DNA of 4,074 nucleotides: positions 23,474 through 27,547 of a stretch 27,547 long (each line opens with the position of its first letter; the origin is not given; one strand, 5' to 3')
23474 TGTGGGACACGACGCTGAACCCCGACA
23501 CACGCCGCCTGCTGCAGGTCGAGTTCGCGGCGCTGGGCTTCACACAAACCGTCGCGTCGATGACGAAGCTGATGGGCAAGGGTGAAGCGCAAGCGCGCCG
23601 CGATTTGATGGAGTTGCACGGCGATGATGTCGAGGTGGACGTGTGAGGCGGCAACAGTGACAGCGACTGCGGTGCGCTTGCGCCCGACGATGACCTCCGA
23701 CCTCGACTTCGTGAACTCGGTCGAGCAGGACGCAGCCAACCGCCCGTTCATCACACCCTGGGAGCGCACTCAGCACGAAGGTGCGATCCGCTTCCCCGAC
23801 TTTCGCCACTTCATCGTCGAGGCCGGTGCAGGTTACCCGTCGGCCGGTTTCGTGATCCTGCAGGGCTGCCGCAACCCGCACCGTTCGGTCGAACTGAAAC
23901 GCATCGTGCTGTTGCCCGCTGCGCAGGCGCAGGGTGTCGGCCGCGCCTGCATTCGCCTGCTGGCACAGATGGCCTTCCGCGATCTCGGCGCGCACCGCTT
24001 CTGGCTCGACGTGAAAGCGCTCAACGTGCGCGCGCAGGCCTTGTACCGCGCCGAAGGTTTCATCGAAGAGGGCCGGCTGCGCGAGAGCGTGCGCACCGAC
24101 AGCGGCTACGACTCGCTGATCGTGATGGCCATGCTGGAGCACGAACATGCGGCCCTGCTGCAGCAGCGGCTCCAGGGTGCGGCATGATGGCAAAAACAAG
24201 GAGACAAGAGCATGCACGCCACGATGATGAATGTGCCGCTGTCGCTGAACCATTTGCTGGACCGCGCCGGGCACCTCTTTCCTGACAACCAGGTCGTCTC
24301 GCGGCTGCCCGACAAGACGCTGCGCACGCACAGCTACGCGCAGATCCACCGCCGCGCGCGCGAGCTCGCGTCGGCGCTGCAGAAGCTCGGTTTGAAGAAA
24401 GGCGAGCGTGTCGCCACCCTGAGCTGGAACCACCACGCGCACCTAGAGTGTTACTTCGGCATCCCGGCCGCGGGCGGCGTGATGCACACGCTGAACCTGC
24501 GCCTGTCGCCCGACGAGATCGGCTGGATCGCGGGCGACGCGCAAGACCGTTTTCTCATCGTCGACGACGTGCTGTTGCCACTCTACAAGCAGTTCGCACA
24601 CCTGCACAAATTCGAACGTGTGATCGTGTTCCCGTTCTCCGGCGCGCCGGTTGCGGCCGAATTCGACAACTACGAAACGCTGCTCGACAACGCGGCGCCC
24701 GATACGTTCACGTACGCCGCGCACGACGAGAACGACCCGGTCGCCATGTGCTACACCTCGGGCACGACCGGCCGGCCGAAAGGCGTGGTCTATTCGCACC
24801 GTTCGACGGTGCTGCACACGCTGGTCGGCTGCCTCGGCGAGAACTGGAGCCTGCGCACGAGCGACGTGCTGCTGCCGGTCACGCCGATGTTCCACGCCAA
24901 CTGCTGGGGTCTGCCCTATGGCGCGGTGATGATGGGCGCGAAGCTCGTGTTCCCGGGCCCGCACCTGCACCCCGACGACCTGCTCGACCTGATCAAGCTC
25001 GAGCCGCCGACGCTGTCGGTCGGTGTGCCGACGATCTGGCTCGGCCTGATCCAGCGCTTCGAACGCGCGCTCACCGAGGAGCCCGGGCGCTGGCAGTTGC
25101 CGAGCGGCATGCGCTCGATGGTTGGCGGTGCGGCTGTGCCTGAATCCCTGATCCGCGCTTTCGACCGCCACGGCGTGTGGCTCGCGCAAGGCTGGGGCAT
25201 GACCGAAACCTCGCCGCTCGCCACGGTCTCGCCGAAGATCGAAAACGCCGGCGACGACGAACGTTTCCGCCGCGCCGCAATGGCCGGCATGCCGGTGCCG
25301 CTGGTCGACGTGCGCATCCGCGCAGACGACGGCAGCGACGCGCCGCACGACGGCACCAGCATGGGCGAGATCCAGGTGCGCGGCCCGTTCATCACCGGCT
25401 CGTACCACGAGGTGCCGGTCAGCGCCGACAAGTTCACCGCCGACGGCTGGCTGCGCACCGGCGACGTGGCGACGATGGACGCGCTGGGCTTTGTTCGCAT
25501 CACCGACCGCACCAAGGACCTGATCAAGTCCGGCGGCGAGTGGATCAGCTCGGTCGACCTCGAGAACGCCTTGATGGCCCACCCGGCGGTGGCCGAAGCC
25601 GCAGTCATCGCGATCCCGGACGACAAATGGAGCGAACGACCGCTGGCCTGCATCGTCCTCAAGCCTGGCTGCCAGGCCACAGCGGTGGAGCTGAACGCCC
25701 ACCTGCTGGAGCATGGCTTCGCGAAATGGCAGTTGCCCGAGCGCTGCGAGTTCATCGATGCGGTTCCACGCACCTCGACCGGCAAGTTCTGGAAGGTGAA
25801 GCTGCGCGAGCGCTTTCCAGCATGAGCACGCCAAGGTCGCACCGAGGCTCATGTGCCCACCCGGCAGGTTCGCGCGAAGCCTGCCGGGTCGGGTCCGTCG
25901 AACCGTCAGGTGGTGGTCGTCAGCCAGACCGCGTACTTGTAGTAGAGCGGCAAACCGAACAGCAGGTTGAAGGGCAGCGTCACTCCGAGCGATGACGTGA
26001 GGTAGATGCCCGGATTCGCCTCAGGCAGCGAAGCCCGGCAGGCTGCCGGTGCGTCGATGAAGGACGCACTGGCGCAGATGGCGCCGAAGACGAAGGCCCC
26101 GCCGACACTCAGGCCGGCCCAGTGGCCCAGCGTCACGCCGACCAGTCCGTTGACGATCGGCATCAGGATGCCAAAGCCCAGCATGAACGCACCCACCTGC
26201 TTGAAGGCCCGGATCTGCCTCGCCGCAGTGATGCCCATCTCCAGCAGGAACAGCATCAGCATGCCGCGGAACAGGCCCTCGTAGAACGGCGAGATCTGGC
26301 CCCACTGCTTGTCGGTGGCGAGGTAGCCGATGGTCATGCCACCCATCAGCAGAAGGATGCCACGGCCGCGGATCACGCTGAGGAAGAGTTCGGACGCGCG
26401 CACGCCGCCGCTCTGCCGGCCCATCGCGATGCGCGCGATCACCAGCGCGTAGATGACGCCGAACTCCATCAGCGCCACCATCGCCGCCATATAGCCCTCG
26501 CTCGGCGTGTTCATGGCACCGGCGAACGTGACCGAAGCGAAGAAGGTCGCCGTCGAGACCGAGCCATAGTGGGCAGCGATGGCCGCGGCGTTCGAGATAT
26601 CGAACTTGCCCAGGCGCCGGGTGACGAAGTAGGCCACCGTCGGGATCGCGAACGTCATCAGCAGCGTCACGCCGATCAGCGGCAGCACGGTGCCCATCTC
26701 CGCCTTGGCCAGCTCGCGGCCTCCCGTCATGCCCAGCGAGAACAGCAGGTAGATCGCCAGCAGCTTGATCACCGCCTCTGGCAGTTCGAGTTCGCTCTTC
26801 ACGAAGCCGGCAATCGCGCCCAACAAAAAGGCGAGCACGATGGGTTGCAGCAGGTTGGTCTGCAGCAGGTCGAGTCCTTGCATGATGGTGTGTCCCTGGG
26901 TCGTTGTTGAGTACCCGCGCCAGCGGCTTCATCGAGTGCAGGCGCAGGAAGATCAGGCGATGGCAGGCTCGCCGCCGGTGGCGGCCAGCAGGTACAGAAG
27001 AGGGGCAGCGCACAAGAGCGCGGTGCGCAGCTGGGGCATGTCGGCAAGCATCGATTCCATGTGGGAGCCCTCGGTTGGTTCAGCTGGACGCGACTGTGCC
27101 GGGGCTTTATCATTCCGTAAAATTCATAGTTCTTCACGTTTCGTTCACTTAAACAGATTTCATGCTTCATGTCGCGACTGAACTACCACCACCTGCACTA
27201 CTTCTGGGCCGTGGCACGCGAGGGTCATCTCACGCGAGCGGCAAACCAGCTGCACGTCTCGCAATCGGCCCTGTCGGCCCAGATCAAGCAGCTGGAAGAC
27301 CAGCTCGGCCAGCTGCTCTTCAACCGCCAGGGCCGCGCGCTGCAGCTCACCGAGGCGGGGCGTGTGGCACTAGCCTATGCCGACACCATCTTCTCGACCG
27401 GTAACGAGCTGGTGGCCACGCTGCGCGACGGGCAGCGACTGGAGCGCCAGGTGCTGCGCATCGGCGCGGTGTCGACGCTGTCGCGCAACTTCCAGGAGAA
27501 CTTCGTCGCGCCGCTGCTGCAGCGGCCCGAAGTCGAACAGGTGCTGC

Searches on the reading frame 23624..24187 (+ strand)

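Call 12: search_protein_families(library=ncbifam, proteins=[window:23624-24187:+], max_evalue=0.00001)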
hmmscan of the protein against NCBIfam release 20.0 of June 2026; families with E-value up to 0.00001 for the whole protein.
window:23624-24187:+ (187 aa): 5 families
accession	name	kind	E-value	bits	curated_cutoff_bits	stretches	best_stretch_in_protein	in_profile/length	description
TIGR01575.1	rimI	equivalog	1.2e-10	41.6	86.4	1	39-154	10-120/132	ribosomal protein S18-alanine N-acetyltransferase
NF011709.0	PRK15130.1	equivalog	1.5e-10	41.2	218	1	13-177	3-171/186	spermidine N1-acetyltransferase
NF007025.1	PRK09491.1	equivalog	4.1e-08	33.3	173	1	90-170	64-143/145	ribosomal protein S18-alanine N-acetyltransferase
TIGR03585.1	PseH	equivalog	2.1e-06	27.9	93.1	1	100-168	88-155/156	UDP-4-amino-4,6-dideoxy-N-acetyl-beta-L-altrosamine N-acetyltransferase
NF000225.3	AAC_6p_Strep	exception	6.2e-06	26.2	250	0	95-160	73-138/156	aminoglycoside 6'-N-acetyltransferase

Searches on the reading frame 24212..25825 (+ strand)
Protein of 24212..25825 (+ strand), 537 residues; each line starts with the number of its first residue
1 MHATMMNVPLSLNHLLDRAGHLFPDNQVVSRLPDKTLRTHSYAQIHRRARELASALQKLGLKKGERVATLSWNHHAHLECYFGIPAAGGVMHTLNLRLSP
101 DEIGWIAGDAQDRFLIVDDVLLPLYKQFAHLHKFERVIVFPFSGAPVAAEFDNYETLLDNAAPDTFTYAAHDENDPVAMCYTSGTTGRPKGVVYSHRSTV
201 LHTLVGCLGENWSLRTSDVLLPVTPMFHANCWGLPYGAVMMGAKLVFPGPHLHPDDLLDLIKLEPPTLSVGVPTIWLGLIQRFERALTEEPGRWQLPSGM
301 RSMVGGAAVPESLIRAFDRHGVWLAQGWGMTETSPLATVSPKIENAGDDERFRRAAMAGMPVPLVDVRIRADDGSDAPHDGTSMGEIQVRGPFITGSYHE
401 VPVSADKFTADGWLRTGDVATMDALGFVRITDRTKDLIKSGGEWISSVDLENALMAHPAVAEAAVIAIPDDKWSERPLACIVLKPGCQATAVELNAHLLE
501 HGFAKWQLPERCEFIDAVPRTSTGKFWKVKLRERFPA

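Call 12: search_protein_families(library=ncbifam, proteins=[window:24212-25825:+], max_evalue=0.00001)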
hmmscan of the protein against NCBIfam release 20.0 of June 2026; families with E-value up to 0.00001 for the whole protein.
window:24212-25825:+ (537 aa): 101 families (the best 25 are shown)
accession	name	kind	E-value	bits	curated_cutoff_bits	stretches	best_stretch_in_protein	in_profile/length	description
NF004837.0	PRK06187.1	subfamily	1.1e-167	558.6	476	1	4-535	2-522/531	long-chain-fatty-acid--CoA ligase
NF005426.0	PRK07008.1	equivalog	1.6e-157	525.5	822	1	2-535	6-535/545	3-(methylthio)propionyl-CoA ligase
NF004674.0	PRK06018.1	subfamily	7.7e-152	506.8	766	1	1-535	1-534/544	long-chain-fatty-acid--CoA ligase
NF004143.0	PRK05620.1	equivalog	2.3e-114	382.8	852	1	1-535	1-555/576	long-chain fatty-acid--CoA ligase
NF006020.0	PRK08162.1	subfamily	3.5e-101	339.2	677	1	7-534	16-537/545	acyl-CoA synthetase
NF006182.0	PRK08316.1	subfamily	1.5e-85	287.6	663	1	12-535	13-517/523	fatty acyl-CoA synthetase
NF005307.0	PRK06839.1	equivalog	1.2e-75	255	748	1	40-533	28-491/496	o-succinylbenzoate--CoA ligase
NF005801.1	PRK07656.1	equivalog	1.7e-71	241.4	657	1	14-532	5-500/500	FadD3 family acyl-CoA ligase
NF005702.0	PRK07514.1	subfamily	7.9e-71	238.9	558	1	15-535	5-500/506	malonyl-CoA synthase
NF004114.0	PRK05605.1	equivalog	3.3e-68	230.4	766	1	149-534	193-568/575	long-chain-fatty-acid--CoA ligase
NF004797.0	PRK06145.1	equivalog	6.2e-67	226.1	850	1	40-535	28-495/499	acyl-CoA synthetase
NF005857.1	PRK07786.1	exception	2.1e-66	224.5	733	1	38-535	33-512/513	fatty-acid--CoA ligase FadD5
NF052269.1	Staph_lig_FadD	equivalog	1.5e-65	221.5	650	1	38-533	26-491/499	long-chain-fatty-acid--CoA ligase FadD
NF009233.0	PRK12583.1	subfamily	3.3e-65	220.6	832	1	14-534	22-549/558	fatty acid CoA ligase family protein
NF005676.0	PRK07470.1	equivalog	5.9e-65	219.9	774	1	10-534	20-528/544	acyl-CoA synthetase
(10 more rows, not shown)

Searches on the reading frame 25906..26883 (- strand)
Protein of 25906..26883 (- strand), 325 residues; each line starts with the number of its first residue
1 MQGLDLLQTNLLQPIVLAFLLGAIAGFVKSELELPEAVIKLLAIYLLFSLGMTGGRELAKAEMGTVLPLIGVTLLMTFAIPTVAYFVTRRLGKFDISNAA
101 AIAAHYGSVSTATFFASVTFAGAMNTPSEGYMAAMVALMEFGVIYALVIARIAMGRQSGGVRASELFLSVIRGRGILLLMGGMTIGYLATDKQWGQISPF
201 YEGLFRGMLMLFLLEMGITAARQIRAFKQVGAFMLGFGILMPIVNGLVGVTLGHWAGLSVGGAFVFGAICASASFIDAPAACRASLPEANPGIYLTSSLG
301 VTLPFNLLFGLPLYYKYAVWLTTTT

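Call 12: search_protein_families(library=ncbifam, proteins=[window:25906-26883:-], max_evalue=0.00001)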
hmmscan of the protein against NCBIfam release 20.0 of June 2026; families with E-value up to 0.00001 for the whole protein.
window:25906-26883:- (325 aa): 0 families

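Call 40: search_protein_families(library=pfam, proteins=[window:25906-26883:-], max_evalue=0.0001)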
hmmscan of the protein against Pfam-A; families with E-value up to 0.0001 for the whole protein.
window:25906-26883:- (325 aa): 1 family
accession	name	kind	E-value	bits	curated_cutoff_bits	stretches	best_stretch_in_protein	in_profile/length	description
PF05982.17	Sbt_1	-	4.1e-101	338.8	27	1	14-318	1-307/308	Na+-dependent bicarbonate transporter superfamily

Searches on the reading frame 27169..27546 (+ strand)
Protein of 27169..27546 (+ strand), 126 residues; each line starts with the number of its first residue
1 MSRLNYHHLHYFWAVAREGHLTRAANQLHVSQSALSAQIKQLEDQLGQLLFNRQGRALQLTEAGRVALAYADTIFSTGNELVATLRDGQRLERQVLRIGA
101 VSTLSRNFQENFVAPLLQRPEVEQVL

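Call 40: search_protein_families(library=pfam, proteins=[window:27169-27546:+], max_evalue=0.0001)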
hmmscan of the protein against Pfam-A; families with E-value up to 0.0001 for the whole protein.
window:27169-27546:+ (126 aa): 1 family
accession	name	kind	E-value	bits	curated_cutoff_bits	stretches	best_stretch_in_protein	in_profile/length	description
PF00126.33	HTH_1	-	1.4e-25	89.4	26.6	1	7-65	2-60/60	Bacterial regulatory helix-turn-helix protein, lysR family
